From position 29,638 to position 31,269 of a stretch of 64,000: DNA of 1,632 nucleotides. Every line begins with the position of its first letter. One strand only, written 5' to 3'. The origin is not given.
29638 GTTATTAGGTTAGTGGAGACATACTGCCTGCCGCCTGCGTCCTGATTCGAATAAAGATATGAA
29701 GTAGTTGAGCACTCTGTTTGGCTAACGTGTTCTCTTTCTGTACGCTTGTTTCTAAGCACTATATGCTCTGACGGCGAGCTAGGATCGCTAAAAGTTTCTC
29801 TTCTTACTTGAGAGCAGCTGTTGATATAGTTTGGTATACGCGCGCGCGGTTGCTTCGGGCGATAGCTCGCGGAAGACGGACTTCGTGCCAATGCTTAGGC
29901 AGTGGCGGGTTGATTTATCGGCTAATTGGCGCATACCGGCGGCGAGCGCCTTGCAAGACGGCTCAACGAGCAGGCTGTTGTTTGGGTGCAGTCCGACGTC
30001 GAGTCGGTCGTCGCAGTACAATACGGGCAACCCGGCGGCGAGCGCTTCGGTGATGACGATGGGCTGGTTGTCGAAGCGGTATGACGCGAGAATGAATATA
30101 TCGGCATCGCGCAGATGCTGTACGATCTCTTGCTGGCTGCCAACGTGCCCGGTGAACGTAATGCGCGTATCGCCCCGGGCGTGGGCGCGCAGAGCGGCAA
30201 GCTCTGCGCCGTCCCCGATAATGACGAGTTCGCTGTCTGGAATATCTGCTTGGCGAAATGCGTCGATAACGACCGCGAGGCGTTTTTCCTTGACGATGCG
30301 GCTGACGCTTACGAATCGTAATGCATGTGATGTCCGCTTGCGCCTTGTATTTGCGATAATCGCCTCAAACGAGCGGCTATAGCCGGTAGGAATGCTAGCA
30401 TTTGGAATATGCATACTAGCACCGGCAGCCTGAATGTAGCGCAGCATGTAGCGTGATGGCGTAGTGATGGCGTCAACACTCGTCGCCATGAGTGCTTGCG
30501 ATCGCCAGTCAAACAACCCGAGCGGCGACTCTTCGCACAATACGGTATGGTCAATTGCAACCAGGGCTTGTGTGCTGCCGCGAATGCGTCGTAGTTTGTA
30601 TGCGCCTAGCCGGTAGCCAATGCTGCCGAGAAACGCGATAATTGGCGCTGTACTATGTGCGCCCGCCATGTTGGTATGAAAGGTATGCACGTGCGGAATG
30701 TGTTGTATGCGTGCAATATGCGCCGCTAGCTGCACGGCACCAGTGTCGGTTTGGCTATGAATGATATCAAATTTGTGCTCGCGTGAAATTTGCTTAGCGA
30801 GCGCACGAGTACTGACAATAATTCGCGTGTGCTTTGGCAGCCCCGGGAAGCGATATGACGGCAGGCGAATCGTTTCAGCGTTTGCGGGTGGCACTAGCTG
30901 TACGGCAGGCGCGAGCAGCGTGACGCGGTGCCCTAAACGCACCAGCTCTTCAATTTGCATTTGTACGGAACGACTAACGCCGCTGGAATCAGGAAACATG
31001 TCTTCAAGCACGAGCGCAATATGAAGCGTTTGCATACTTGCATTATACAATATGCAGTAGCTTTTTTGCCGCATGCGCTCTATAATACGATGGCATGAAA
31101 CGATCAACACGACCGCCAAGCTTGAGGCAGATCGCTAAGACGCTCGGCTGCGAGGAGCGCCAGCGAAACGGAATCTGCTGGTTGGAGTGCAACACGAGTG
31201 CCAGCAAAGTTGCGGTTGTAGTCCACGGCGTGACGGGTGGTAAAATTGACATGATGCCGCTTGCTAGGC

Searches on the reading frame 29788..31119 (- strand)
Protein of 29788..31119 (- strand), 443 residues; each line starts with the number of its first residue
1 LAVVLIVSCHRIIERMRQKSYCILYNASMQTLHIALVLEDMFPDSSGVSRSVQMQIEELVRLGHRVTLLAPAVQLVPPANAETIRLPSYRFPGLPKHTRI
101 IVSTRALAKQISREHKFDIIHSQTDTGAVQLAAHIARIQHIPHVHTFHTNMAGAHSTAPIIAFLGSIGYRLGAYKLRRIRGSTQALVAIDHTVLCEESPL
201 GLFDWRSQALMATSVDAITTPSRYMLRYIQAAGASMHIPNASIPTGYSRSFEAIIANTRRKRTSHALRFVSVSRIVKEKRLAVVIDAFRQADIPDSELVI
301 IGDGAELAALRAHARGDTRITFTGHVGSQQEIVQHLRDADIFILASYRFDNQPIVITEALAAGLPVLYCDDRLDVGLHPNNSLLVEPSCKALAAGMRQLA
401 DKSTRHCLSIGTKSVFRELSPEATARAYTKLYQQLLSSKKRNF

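Call 71: search_protein_families(library=pfam, proteins=[window:29788-31119:-], max_evalue=0.001)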
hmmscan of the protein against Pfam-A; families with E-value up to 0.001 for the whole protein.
window:29788-31119:- (443 aa): 5 families
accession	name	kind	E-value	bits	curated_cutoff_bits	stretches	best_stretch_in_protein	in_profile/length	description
PF13439.12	Glyco_transf_4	-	1e-20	74.9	28.5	1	46-233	2-153/170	Glycosyltransferase Family 4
PF13692.12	Glyco_trans_1_4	-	1.9e-19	70.8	27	1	268-401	3-141/142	Glycosyl transferases group 1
PF00534.26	Glycos_transf_1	-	1.3e-18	67.5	26.4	1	268-401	17-157/172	Glycosyl transferases group 1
PF13579.12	Glyco_trans_4_4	-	5.9e-17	62.9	29.7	1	46-235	1-148/158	Glycosyl transferase 4-like domain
PF20706.3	GT4-conflict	-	0.00024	20.6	26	0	265-367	196-309/385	Family 4 Glycosyltransferase in conflict systems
